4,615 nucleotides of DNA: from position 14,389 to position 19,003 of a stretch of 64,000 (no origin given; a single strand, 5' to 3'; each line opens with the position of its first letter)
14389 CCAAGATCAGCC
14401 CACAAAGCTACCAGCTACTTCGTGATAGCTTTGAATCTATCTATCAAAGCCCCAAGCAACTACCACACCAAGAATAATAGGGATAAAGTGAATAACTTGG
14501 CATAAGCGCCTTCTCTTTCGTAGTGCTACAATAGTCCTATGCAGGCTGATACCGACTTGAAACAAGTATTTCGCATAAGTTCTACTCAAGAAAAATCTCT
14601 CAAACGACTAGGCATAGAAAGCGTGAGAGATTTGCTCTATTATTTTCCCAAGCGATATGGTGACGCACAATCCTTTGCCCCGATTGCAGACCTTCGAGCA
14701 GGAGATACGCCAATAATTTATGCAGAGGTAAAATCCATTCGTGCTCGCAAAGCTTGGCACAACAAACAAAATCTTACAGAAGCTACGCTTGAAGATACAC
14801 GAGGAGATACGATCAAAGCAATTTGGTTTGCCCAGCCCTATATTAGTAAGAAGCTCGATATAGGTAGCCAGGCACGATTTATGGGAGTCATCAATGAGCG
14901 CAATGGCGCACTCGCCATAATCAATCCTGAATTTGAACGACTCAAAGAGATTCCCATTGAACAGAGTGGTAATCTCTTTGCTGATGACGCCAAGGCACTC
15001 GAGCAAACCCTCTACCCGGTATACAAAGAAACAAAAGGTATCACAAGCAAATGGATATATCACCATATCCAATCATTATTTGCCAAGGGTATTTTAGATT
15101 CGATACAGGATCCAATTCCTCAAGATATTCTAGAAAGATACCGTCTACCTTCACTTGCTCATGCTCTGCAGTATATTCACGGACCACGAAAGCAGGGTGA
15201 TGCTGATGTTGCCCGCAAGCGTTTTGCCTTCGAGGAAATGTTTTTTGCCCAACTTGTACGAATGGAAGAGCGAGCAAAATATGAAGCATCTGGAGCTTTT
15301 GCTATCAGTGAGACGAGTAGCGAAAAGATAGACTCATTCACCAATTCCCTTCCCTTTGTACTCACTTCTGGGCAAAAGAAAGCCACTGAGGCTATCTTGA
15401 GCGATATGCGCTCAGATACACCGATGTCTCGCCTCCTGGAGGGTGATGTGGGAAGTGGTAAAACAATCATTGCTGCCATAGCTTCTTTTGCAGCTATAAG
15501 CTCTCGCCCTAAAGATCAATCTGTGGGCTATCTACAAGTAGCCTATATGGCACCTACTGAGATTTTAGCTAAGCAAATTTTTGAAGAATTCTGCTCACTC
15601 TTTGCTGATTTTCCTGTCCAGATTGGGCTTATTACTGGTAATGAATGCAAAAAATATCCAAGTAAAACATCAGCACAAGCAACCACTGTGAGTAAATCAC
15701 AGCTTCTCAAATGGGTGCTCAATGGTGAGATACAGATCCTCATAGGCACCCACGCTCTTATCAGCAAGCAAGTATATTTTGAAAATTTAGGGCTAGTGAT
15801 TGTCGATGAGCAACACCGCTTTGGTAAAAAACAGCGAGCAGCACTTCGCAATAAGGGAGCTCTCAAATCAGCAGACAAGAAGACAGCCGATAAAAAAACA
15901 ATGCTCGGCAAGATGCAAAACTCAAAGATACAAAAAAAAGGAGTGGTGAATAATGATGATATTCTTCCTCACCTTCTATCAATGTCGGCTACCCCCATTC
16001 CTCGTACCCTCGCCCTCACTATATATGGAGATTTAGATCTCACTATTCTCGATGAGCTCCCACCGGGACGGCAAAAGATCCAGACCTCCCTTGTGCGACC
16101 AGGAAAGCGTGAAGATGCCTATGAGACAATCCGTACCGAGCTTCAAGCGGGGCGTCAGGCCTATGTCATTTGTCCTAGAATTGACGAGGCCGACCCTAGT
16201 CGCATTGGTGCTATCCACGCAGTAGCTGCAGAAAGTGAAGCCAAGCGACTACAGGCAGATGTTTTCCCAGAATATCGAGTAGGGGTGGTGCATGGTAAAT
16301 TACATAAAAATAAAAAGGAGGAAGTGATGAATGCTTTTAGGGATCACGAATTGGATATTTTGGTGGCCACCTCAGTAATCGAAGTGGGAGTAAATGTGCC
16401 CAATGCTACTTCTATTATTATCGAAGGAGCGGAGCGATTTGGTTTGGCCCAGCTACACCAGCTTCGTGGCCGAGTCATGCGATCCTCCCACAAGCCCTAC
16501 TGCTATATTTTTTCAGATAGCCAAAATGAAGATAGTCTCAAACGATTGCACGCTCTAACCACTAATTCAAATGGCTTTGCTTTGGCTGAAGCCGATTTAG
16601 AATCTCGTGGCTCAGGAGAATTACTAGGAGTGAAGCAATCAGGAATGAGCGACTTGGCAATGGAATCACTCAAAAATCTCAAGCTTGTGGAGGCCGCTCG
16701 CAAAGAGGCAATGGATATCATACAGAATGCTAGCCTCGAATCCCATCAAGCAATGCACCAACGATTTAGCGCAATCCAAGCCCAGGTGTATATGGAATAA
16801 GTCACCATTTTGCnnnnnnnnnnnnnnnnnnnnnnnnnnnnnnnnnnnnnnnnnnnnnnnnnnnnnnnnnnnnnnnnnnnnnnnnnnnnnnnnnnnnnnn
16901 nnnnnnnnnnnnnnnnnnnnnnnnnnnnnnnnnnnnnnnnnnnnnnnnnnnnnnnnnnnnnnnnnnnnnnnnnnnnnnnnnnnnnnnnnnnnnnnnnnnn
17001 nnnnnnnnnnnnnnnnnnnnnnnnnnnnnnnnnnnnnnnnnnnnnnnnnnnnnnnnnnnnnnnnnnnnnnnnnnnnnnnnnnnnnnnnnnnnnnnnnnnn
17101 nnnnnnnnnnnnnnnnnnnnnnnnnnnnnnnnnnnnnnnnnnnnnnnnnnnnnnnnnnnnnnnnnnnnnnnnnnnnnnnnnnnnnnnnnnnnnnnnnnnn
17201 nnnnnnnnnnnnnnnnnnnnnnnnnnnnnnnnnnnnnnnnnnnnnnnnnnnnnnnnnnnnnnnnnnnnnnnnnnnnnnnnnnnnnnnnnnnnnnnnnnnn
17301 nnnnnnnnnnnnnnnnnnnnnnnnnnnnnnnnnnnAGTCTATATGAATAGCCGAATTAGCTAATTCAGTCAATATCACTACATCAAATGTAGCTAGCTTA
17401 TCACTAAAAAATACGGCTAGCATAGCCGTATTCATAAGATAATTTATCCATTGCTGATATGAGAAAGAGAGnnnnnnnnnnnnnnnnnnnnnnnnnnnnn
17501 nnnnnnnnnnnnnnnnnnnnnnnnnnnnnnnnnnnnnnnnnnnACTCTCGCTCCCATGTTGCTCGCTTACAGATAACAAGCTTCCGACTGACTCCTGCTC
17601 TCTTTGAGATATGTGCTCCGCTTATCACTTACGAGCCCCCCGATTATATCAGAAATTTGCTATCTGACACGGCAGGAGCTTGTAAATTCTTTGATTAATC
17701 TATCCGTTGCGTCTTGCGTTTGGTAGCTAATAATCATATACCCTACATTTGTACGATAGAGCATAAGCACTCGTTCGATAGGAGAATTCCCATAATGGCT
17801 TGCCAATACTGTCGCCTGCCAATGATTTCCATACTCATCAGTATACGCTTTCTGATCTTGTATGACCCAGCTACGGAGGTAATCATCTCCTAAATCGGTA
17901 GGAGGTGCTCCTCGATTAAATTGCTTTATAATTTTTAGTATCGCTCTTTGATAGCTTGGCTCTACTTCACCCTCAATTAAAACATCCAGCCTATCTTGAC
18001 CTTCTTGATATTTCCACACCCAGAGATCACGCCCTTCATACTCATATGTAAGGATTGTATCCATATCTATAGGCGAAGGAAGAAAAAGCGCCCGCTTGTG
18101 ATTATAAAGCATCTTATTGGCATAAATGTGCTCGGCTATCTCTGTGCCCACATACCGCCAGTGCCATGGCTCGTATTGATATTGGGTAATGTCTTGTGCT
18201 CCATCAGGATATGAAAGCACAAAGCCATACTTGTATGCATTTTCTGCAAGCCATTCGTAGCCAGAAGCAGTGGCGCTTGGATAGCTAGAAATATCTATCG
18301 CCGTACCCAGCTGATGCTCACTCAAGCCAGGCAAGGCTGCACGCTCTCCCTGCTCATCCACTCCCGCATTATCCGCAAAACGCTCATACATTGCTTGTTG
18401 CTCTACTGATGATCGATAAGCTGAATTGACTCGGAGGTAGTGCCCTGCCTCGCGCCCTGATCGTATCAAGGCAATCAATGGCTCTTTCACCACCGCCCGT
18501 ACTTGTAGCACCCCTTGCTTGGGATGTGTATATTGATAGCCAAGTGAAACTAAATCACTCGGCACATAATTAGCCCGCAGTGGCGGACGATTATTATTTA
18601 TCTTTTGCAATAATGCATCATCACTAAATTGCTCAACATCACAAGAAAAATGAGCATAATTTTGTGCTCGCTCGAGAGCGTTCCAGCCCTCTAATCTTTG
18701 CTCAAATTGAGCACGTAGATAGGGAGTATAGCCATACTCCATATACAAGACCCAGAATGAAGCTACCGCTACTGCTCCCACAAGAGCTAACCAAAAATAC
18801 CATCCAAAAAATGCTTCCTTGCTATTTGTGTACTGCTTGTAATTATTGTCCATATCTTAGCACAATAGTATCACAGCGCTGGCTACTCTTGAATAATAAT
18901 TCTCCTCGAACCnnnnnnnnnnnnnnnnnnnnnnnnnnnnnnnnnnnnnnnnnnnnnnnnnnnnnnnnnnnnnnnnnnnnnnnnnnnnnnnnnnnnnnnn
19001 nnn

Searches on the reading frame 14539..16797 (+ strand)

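Call 73: search_protein_families(library=pfam, proteins=[window:14539-16797:+], max_evalue=0.00001)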
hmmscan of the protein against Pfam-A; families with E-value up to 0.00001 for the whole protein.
window:14539-16797:+ (753 aa): 5 families
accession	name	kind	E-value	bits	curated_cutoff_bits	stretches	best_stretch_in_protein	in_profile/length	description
PF00270.35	DEAD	-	3.3e-20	72.9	26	1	277-487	2-161/167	DEAD/DEAH box helicase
PF17191.10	RecG_wedge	-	2.6e-19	69.8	23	1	7-138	2-131/162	RecG wedge domain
PF00271.37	Helicase_C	-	2.2e-18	66.9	23.5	1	530-649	9-109/110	Helicase conserved C-terminal domain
PF04851.21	ResIII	-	8.1e-10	39.3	22.5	1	274-438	3-141/164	Type III restriction enzyme, res subunit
PF19833.4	RecG_dom3_C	-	3.2e-07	30.7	26.8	1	678-731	3-58/87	ATP-dependent DNA helicase RecG, domain 3, C-terminal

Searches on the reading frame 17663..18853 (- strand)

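Call 73: search_protein_families(library=pfam, proteins=[window:17663-18853:-], max_evalue=0.00001)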
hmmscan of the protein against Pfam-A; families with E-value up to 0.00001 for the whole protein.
window:17663-18853:- (397 aa): 1 family
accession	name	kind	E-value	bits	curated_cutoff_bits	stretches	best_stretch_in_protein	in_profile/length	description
PF02557.22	VanY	-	3.9e-31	108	25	1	117-236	3-131/132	D-alanyl-D-alanine carboxypeptidase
